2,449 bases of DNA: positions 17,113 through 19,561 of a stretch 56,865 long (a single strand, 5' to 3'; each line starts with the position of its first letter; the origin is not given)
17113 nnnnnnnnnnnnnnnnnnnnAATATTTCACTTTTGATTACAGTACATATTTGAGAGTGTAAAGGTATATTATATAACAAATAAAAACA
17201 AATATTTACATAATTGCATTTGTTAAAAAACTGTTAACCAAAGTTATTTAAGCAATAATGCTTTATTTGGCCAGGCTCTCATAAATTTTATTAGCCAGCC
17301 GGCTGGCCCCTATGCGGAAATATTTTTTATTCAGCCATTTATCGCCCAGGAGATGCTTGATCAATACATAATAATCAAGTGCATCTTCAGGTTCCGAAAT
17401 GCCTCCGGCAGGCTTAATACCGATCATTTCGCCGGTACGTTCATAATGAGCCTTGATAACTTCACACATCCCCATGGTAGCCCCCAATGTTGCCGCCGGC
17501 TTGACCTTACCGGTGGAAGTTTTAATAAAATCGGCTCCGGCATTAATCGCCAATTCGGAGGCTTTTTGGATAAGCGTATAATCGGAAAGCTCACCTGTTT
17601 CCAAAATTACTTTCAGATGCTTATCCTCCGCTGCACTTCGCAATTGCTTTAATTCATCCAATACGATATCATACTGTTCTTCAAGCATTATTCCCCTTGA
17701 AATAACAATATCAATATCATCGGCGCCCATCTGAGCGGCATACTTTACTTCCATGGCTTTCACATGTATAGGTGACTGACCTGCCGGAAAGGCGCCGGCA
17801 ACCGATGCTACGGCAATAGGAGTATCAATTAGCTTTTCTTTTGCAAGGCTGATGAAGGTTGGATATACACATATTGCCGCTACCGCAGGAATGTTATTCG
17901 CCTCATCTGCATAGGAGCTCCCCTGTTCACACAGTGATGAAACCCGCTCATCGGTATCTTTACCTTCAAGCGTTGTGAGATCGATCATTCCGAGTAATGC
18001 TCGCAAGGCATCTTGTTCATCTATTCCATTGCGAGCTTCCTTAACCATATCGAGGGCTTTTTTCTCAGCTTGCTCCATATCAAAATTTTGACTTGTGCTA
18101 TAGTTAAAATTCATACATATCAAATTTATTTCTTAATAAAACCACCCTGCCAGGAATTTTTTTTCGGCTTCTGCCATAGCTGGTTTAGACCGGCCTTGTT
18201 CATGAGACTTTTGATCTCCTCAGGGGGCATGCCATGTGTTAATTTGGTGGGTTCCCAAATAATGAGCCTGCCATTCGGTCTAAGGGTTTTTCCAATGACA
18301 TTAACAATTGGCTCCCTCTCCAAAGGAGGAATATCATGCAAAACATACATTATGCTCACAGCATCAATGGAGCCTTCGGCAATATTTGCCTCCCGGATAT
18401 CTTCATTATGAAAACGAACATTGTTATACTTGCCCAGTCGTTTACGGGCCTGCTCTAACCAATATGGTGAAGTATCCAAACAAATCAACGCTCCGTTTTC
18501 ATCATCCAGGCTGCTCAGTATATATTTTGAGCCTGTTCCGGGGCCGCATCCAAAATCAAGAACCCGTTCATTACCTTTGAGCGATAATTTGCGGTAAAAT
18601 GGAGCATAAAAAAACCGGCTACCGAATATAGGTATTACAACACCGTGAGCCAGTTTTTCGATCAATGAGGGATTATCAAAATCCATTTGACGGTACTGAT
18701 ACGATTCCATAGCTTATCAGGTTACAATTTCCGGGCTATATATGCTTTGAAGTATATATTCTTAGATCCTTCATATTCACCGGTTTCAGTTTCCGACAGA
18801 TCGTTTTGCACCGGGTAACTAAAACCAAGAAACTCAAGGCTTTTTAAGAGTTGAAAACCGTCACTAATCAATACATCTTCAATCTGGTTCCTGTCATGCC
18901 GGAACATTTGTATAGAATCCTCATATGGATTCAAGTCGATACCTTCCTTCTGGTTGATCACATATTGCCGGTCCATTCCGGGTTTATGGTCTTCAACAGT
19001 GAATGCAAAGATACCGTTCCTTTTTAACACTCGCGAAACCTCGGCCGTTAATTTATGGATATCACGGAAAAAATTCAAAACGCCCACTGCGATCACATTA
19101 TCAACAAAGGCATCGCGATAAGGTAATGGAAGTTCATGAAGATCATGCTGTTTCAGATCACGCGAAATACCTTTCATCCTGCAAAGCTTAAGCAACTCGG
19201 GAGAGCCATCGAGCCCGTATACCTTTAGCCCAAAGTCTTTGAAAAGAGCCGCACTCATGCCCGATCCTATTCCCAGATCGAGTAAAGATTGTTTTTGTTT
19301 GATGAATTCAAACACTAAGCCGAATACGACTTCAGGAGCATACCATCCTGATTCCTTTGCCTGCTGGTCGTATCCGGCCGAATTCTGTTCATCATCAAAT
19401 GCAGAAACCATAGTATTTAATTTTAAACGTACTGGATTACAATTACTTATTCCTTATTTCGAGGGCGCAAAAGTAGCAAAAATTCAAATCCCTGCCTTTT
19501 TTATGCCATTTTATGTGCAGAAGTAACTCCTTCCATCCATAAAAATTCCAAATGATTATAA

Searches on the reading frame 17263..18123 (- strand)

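Call 34: search_protein_families(library=pfam, proteins=[window:17263-18123:-], max_evalue=0.000001)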
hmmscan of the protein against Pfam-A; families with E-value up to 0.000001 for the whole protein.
window:17263-18123:- (286 aa): 1 family
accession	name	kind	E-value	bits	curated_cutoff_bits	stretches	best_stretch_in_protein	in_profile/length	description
PF01791.15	DeoC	-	2.4e-22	80.2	23.8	1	46-244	5-201/229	DeoC/LacD family aldolase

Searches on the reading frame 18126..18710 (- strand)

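Call 34: search_protein_families(library=pfam, proteins=[window:18126-18710:-], max_evalue=0.000001)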
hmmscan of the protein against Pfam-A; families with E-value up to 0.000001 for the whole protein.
window:18126-18710:- (194 aa): 5 families
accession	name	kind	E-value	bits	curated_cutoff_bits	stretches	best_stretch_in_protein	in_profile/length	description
PF13649.12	Methyltransf_25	-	7.1e-16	59.1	27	1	50-147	1-97/97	Methyltransferase domain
PF08242.18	Methyltransf_12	-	1.6e-14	54.9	30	1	51-149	1-98/98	Methyltransferase domain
PF13847.12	Methyltransf_31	-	2.9e-14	53.4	27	1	45-177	2-130/145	Methyltransferase domain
PF08241.18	Methyltransf_11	-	6.6e-14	52.8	21.2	1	51-151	1-95/95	Methyltransferase domain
PF13489.12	Methyltransf_23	-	2.6e-08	34.2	27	1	36-157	10-122/164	Methyltransferase domain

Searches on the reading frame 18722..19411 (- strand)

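Call 34: search_protein_families(library=pfam, proteins=[window:18722-19411:-], max_evalue=0.000001)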
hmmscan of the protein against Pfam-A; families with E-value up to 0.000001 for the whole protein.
window:18722-19411:- (229 aa): 5 families
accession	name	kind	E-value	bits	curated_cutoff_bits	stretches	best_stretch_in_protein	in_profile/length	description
PF08241.18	Methyltransf_11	-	2.1e-18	67.2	21.2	1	44-137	1-95/95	Methyltransferase domain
PF13649.12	Methyltransf_25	-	8.8e-12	46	27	1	44-133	2-97/97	Methyltransferase domain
PF08242.18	Methyltransf_12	-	2.8e-08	34.8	30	1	44-135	1-98/98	Methyltransferase domain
PF13847.12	Methyltransf_31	-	7.1e-08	32.7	27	1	38-141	2-113/145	Methyltransferase domain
PF13489.12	Methyltransf_23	-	5.3e-07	30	27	1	35-144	18-123/164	Methyltransferase domain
